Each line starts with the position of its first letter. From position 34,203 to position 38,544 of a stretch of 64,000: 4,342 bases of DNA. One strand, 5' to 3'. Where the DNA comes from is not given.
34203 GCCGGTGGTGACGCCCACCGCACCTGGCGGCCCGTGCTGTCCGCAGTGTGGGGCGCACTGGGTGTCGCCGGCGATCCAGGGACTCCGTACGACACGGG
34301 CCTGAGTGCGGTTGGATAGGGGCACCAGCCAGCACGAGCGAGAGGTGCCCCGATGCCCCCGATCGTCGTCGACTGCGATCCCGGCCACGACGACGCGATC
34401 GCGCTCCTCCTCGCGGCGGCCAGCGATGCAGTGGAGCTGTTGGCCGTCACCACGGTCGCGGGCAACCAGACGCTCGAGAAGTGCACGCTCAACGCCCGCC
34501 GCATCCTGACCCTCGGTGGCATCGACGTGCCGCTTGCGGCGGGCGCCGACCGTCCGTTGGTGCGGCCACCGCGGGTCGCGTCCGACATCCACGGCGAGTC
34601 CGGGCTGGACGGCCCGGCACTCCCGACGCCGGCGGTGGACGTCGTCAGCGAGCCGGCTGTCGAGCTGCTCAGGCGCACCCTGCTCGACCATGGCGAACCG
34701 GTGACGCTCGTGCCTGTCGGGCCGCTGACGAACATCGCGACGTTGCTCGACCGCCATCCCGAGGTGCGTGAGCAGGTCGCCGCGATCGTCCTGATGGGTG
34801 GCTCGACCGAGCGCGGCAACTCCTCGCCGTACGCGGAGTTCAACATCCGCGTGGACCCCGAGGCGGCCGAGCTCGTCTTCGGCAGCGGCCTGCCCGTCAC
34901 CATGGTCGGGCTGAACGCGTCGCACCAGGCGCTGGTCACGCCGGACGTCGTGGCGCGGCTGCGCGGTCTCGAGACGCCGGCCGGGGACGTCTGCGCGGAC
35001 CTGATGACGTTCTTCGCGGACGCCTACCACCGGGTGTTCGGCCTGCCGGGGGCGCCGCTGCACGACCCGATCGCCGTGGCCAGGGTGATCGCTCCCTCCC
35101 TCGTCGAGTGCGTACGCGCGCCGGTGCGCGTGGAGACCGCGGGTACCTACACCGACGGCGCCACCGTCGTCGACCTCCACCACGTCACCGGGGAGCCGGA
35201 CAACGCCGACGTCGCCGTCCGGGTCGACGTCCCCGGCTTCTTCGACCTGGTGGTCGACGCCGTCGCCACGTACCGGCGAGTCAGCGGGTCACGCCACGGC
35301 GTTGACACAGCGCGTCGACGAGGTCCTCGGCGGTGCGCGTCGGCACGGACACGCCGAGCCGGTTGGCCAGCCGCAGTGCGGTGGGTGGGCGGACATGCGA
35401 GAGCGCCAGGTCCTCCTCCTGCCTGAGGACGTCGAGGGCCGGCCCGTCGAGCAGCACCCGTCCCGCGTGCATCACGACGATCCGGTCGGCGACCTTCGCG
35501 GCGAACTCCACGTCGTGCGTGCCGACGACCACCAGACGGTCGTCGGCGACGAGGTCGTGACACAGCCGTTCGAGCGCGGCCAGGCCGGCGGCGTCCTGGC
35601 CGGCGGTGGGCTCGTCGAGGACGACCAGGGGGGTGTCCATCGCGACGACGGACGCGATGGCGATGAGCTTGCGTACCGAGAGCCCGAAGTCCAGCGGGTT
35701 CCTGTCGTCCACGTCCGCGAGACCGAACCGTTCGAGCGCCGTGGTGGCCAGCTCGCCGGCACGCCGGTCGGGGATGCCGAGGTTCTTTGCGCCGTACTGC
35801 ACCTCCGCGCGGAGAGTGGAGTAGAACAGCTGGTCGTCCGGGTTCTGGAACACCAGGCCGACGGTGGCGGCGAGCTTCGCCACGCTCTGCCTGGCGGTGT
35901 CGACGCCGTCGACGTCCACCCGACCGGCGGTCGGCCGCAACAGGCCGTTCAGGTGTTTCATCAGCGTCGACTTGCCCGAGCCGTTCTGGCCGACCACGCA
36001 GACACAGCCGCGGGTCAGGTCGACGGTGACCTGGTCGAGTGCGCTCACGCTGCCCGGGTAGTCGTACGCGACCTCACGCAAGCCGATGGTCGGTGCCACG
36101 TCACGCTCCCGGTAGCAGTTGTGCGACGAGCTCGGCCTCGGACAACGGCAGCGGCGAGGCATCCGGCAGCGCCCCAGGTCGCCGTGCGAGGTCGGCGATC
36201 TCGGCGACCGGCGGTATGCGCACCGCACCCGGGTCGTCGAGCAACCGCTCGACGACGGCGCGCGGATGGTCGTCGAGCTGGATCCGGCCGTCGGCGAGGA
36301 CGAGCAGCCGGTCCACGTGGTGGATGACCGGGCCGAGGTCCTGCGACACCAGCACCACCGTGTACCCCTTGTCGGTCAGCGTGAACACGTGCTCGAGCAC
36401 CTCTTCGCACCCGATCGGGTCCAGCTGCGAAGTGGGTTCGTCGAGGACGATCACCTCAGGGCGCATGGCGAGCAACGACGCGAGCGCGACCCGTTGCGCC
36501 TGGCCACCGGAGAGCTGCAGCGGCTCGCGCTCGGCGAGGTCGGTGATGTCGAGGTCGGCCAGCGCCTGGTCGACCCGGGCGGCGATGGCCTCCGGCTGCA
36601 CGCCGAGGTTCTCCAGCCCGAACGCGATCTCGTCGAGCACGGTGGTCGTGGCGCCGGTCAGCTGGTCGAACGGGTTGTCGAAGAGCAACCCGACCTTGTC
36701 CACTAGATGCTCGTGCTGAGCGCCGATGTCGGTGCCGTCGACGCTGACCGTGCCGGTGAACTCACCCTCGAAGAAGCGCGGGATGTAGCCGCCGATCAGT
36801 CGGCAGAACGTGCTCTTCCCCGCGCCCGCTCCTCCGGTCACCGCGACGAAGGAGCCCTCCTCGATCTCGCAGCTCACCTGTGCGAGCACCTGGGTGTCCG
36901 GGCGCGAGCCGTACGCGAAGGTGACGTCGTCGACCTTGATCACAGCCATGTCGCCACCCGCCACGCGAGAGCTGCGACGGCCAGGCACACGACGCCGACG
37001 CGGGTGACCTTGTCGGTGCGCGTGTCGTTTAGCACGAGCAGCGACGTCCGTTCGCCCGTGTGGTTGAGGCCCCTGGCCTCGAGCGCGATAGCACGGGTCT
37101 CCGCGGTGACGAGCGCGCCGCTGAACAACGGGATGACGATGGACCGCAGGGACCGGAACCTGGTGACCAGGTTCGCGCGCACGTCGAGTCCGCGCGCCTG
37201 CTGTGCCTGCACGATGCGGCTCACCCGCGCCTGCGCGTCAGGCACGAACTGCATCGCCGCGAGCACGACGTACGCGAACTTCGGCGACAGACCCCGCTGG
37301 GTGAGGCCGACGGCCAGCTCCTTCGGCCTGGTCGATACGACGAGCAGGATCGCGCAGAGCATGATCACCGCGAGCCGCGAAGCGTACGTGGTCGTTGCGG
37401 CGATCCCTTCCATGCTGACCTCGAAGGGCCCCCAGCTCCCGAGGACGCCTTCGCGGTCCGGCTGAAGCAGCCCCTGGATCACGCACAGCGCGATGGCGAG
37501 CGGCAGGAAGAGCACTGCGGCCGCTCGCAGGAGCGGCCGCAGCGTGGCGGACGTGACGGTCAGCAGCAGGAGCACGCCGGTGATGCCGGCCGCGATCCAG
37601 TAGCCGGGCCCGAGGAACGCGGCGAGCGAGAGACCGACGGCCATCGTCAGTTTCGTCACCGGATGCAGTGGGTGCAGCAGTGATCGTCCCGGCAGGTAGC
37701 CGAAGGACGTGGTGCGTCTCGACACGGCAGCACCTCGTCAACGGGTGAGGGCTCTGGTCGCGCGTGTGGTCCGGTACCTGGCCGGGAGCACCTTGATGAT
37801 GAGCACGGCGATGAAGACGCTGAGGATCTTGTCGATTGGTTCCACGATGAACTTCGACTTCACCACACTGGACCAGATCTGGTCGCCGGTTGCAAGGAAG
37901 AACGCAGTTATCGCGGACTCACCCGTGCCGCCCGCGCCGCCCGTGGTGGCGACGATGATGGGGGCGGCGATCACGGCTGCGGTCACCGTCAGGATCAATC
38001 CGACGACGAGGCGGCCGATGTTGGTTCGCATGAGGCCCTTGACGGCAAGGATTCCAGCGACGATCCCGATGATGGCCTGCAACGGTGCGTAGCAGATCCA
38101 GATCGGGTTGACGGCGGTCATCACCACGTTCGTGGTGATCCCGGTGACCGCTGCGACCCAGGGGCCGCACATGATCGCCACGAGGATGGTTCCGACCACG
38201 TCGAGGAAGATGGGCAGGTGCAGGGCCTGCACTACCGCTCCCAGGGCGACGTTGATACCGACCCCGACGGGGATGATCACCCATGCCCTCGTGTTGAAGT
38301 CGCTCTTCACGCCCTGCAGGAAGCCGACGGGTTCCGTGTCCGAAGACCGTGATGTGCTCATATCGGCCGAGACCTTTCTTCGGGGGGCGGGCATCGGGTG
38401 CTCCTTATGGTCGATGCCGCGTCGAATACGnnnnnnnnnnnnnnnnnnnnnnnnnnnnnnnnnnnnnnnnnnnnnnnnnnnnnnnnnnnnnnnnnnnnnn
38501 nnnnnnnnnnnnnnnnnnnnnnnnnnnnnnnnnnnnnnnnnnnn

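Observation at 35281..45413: Three exact copies of the palindrome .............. mark a LacI-type regulon of unknown substrate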

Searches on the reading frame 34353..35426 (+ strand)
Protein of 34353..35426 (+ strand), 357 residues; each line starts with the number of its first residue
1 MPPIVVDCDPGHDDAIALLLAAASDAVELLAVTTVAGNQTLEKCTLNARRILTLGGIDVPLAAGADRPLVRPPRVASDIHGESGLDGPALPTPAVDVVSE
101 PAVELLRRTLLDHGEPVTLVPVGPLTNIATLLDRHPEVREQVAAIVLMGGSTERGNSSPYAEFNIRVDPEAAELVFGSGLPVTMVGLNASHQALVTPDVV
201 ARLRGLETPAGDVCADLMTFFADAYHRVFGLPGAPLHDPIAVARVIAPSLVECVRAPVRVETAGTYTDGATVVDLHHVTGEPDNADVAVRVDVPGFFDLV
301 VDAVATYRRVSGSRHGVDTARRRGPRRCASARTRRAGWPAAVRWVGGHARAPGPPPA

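Call 10: search_protein_families(library=pfam, proteins=[window:34353-35426:+], max_evalue=0.001)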
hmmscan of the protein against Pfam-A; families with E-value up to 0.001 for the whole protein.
window:34353-35426:+ (357 aa): 1 family
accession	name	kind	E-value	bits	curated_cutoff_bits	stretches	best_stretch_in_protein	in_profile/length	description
PF01156.24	IU_nuc_hydro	-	6.8e-100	335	34.2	1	4-298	1-297/297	Inosine-uridine preferring nucleoside hydrolase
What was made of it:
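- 34353..35426 (+): RihA/UriH-like pyrimidine nucleoside hydrolase next to the ECF operon. It has no operator here. About 50-55% identical hydrolases sit beside the regulator's homologs elsewhere, so it is a possible former regulon member. Pfam IU_nuc_hydro 6.8e-100 (call 10).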

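Call 75: search_protein_families(library=ncbifam, proteins=[window:34353-35426:+], max_evalue=1e-10)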
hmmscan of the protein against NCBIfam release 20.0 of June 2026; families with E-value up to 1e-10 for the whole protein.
window:34353-35426:+ (357 aa): 4 families
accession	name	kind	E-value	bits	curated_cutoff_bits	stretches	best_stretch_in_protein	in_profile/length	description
NF007761.0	PRK10443.1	equivalog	2e-106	355.6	433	1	3-307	4-310/311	pyrimidine-specific ribonucleoside hydrolase RihA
NF052221.1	UridNuclsHydUriH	equivalog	2.4e-99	332.4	450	1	4-306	2-308/310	uridine-preferring nucleoside hydrolase UriH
NF008036.0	PRK10768.1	equivalog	4.8e-88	295.2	382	1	3-306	4-302/304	ribonucleoside hydrolase RihC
NF007417.0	PRK09955.1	equivalog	1.5e-78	263.9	459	1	4-309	6-311/313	ribosylpyrimidine nucleosidase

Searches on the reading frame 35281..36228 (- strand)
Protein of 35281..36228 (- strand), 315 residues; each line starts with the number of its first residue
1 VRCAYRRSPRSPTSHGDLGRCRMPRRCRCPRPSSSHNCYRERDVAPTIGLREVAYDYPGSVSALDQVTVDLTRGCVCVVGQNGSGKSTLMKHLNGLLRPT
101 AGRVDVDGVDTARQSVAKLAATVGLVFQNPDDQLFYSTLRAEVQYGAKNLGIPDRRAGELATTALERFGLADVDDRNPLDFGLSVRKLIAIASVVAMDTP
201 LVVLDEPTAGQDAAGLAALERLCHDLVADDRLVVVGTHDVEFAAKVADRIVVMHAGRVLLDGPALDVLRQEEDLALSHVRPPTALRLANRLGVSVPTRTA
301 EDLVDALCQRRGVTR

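Call 9: search_protein_families(library=pfam, proteins=[window:35281-36228:-], max_evalue=0.001)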
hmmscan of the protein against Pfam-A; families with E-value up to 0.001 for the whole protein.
window:35281-36228:- (315 aa): 9 families
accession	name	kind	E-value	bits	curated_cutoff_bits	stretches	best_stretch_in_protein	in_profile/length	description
PF00005.33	ABC_tran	-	1.4e-21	77.9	25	1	65-209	2-137/137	ABC transporter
PF13476.12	AAA_23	-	1.6e-05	26.1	27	1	65-94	11-40/201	AAA domain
PF13401.12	AAA_22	-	1.6e-05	25.7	27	1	72-129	4-64/130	AAA domain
PF02463.25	SMC_N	-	1.8e-05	24.8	40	1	65-133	16-89/220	RecF/RecN/SMC N terminal domain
PF13555.12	AAA_29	-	7.7e-05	22.8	27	1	65-101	13-50/61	P-loop containing region of AAA domain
PF13304.12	AAA_21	-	7.8e-05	23.3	27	0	76-103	2-26/304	AAA domain, putative AbiEii toxin, Type IV TA system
PF13191.12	AAA_16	-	0.00013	23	32.6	1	71-235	23-167/167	AAA ATPase domain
PF13175.12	AAA_15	-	0.00029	21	32.1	1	64-100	14-50/374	AAA ATPase domain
PF03193.22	RsgA_GTPase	-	0.00038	20.7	30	0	63-113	96-149/174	RsgA GTPase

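Call 11: search_protein_families(library=ncbifam, proteins=[window:35281-36228:-], max_evalue=0.001)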
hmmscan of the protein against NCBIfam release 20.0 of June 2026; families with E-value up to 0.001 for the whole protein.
window:35281-36228:- (315 aa): 183 families (the best 25 are shown)
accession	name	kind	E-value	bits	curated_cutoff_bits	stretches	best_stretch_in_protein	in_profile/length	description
TIGR04521.1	ECF_ATPase_2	equivalog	1.9e-58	197.8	330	1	50-292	3-257/279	energy-coupling factor transporter ATPase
TIGR04520.1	ECF_ATPase_1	equivalog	1.8e-54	185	315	1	49-308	2-269/269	energy-coupling factor transporter ATPase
NF010171.0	PRK13652.1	equivalog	4.4e-51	173.6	476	1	49-289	5-247/277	cobalt transporter ATP-binding subunit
NF010155.0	PRK13634.1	equivalog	8.4e-49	166.4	413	1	58-293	17-263/290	energy-coupling factor ABC transporter ATP-binding protein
NF010157.0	PRK13636.1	equivalog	7e-48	163.2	463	1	48-280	6-242/285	cobalt transporter ATP-binding subunit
TIGR01166.1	cbiO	subfamily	1.2e-47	161.9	211.8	1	57-243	1-190/190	cobalt ABC transporter, ATP-binding protein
NF010158.0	PRK13637.1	equivalog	7e-47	159.9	390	1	58-276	17-241/287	energy-coupling factor transporter ATPase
NF010156.0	PRK13635.1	equivalog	1e-43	149.5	392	1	47-292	5-252/279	energy-coupling factor ABC transporter ATP-binding protein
NF010170.0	PRK13651.1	equivalog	2.5e-40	138.3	432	2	116-291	100-276/308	cobalt transporter ATP-binding subunit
NF010166.0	PRK13646.1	equivalog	1e-39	136.6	458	1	57-288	12-254/286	energy-coupling factor transporter ATPase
NF010153.0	PRK13631.1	equivalog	8.3e-39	133.4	463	1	61-291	39-287/320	cobalt transporter ATP-binding subunit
TIGR03375.1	type_I_sec_LssB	subfamily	2.1e-36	125.5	693.1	1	37-271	455-692/696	type I secretion system permease/ATPase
NF010167.0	PRK13648.1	subfamily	5.3e-34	117.8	241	1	47-307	7-269/269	energy-coupling factor transporter ATPase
NF010159.0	PRK13638.1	equivalog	4.8e-32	111.4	489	1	64-297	17-253/271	energy-coupling factor ABC transporter ATP-binding protein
TIGR03864.1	PQQ_ABC_ATP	hypoth_equivalog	6.7e-32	110.8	302.25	1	50-272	4-224/236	ABC transporter, ATP-binding subunit, PQQ-dependent alcohol dehydrogenase system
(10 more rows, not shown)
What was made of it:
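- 35281..37725 (-): ECF T component (36940-37725) and two ECF ATPases (ORFs 36101-36988 and 35281-36228). Domains are complete. ECF_ATPase_1 and ECF_ATPase_2 are the best NCBIfam models (call 11).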

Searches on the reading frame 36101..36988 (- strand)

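Call 9: search_protein_families(library=pfam, proteins=[window:36101-36988:-], max_evalue=0.001)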
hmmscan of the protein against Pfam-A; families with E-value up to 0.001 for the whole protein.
window:36101-36988:- (295 aa): 2 families
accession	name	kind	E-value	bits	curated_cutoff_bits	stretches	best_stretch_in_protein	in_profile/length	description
PF00005.33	ABC_tran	-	2.7e-24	86.8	25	1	36-187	2-137/137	ABC transporter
PF13304.12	AAA_21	-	0.00092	19.8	27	0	120-203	195-284/304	AAA domain, putative AbiEii toxin, Type IV TA system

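Call 11: search_protein_families(library=ncbifam, proteins=[window:36101-36988:-], max_evalue=0.001)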
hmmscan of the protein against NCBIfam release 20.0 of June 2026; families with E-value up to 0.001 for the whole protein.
window:36101-36988:- (295 aa): 188 families (the best 25 are shown)
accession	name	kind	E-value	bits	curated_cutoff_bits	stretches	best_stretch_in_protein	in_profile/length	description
TIGR04520.1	ECF_ATPase_1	equivalog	6.3e-61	206.2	315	1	17-267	1-246/269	energy-coupling factor transporter ATPase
TIGR04521.1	ECF_ATPase_2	equivalog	1.1e-55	188.7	330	1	17-249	1-238/279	energy-coupling factor transporter ATPase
NF010156.0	PRK13635.1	equivalog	2.3e-53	181.2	392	1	15-247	4-229/279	energy-coupling factor ABC transporter ATP-binding protein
NF010158.0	PRK13637.1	equivalog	8.2e-47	159.7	390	1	17-248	3-235/287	energy-coupling factor transporter ATPase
TIGR01166.1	cbiO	subfamily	1.5e-42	145.2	211.8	1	31-218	4-187/190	cobalt ABC transporter, ATP-binding protein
NF010155.0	PRK13634.1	equivalog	3.5e-41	141.4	413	1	17-247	3-235/290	energy-coupling factor ABC transporter ATP-binding protein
NF010171.0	PRK13652.1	equivalog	7.3e-41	140.1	476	1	14-241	1-221/277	cobalt transporter ATP-binding subunit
NF010167.0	PRK13648.1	subfamily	7e-40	137.1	241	1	15-245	6-229/269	energy-coupling factor transporter ATPase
NF010170.0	PRK13651.1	equivalog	3e-37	128.2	432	2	96-242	104-249/308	cobalt transporter ATP-binding subunit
TIGR00972.1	3a0107s01c2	equivalog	4.5e-37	127.7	343.2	1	17-247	2-232/248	phosphate ABC transporter ATP-binding protein PstB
NF010157.0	PRK13636.1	equivalog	5.1e-37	127.6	463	1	15-246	4-230/285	cobalt transporter ATP-binding subunit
TIGR00968.1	3a0106s01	subfamily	2.9e-36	125.2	342.75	1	17-247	1-220/237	sulfate ABC transporter ATP-binding protein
TIGR03258.1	PhnT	equivalog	2e-34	119.2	499.15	1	14-246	6-228/359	2-aminoethylphosphonate ABC transport system ATP-binding subunit PhnT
NF010068.0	PRK13548.1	equivalog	2.2e-34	118.7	261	1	16-247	5-232/261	heme ABC transporter ATP-binding protein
TIGR02673.1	FtsE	equivalog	5.7e-34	117.6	264.85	1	16-234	1-213/214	cell division ATP-binding protein FtsE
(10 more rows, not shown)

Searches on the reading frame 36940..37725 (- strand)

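Call 9: search_protein_families(library=pfam, proteins=[window:36940-37725:-], max_evalue=0.001)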
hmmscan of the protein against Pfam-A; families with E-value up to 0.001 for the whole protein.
window:36940-37725:- (261 aa): 1 family
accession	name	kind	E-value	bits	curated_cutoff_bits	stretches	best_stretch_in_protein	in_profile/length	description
PF02361.21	CbiQ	-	6.1e-25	88.6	25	1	14-222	2-210/216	Cobalt transport protein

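Call 11: search_protein_families(library=ncbifam, proteins=[window:36940-37725:-], max_evalue=0.001)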
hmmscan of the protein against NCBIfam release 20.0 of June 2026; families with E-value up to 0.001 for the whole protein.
window:36940-37725:- (261 aa): 1 family
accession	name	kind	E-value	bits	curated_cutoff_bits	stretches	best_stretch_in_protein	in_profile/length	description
TIGR02454.1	ECF_T_CbiQ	equivalog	4.5e-13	49.4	111.8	1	20-218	1-200/200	cobalt ECF transporter T component CbiQ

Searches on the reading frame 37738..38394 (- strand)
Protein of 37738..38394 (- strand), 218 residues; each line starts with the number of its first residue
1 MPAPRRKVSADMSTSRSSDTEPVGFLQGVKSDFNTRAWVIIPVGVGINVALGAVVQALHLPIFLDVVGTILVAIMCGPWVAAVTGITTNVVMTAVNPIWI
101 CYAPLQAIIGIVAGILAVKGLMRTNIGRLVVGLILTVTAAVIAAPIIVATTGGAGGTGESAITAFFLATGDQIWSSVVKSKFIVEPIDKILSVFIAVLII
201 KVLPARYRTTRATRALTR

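Call 9: search_protein_families(library=pfam, proteins=[window:37738-38394:-], max_evalue=0.001)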
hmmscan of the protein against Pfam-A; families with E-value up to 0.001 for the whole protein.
window:37738-38394:- (218 aa): 0 families

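Call 11: search_protein_families(library=ncbifam, proteins=[window:37738-38394:-], max_evalue=0.001)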
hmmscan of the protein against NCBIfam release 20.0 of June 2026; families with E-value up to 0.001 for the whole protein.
window:37738-38394:- (218 aa): 1 family
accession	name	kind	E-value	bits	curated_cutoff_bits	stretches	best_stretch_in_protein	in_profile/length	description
NF045596.1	ECF_S_CD3073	equivalog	6.1e-29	100.9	180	1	41-208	4-173/174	CD3073 family putative ECF transporter S component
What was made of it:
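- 37738..38394 (-): ECF transporter S component (substrate-binding subunit), related to the CD3073 family. NCBIfam NF045596 6.1e-29, below its cut-off (call 11).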

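Call 51: find_homologous_proteins(query=window:37738-38394:-, max_evalue=1e-10)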
Query window:37738-38394:- (218 aa): 38 proteins with E <= 1e-10 among 1981 candidates.
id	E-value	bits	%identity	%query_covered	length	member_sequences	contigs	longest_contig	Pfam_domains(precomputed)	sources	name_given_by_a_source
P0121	5.2e-121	420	100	95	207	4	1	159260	-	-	-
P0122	1.7e-73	265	69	87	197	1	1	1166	-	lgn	-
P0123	7.1e-54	201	50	94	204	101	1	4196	PF12822.13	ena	-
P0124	6.3e-53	198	48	93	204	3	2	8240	PF12822.13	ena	-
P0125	2.4e-51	193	50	89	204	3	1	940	PF12822.13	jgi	jgi:energy-coupling factor transport system substrate-specific component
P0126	3.0e-51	192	49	94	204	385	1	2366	PF12822.13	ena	-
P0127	4.3e-51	192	48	93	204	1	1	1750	PF12822.13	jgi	jgi:energy-coupling factor transport system substrate-specific component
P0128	6.4e-51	191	48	93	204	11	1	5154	PF12822.13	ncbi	-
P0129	1.2e-50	190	48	95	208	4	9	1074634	PF12822.13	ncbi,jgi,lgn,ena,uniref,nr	ncbi:signal transduction histidine kinase, LytS [Thermobaculum terrenum ATCC BAA-798]|uniref:Signal 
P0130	2.4e-50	189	47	93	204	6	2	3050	PF12822.13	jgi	jgi:energy-coupling factor transport system substrate-specific component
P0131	4.2e-50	188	50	89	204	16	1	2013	PF12822.13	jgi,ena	-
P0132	7.9e-50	188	47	93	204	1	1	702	PF12822.13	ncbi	-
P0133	4.9e-47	178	47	92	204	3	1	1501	PF12822.13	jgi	jgi:energy-coupling factor transport system substrate-specific component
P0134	1.0e-46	177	47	91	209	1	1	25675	PF12822.13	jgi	jgi:energy-coupling factor transport system substrate-specific component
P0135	8.6e-46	174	47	87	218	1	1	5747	PF12822.13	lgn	-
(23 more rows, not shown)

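Call 52: find_encoding_contigs(protein=P0129, flank=10000, max_places=1)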
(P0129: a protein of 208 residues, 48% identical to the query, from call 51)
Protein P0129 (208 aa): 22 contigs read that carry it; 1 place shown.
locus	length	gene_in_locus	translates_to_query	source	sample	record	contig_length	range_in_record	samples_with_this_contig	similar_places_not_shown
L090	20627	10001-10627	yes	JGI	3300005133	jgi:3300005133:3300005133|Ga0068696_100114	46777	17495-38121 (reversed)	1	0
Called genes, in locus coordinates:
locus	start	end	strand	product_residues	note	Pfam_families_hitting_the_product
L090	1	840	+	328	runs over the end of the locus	PF01869:BcrAD_BadFG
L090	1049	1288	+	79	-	-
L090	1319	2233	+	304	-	PF02424:ApbE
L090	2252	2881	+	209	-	PF01794:Ferric_reduct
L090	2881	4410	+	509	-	PF00672:HAMP, PF00512:HisKA, PF02518:HATPase_c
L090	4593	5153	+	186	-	PF01370:Epimerase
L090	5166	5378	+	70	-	-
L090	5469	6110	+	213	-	PF02586:SRAP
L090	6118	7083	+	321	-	PF01522:Polysacc_deac_1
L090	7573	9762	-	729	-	PF00496:SBP_bac_5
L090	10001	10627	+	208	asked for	PF12822:ECF_trnsprt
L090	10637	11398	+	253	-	PF02361:CbiQ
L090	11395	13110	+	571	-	PF00005:ABC_tran, PF02463:SMC_N (faint), PF13191:AAA_16 (faint), PF13304:AAA_21 (faint), PF13401:AAA_22 (faint), PF13555:AAA_29 (faint), PF00005:ABC_tran, PF13476:AAA_23 (weak)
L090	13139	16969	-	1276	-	PF11790:Glyco_hydro_cc (weak), PF10633:NPCBM_assoc (weak), PF06452:CBM9_1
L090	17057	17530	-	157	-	PF00293:NUDIX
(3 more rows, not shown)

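Call 53: find_encoding_contigs(protein=P0134, flank=10000, max_places=1)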
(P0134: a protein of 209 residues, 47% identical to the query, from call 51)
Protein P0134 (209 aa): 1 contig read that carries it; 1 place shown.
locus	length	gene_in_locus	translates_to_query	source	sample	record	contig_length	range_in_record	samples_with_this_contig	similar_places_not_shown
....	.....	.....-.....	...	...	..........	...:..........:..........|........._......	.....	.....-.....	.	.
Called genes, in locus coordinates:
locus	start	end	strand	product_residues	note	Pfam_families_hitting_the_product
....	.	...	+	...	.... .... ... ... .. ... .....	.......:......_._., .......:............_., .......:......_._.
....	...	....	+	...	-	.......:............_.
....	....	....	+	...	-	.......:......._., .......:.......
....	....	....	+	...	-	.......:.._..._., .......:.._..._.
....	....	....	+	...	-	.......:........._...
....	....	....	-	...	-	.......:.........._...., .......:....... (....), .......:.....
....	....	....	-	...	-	-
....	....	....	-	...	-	-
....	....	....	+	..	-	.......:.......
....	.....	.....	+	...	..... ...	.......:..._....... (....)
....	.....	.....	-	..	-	-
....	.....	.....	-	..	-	-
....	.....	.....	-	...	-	-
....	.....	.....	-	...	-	-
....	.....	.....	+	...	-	?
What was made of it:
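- S-component homologs have uninformative neighbours (calls 52, 53).
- Tried and rejected: S-component homologs (calls 51-53).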
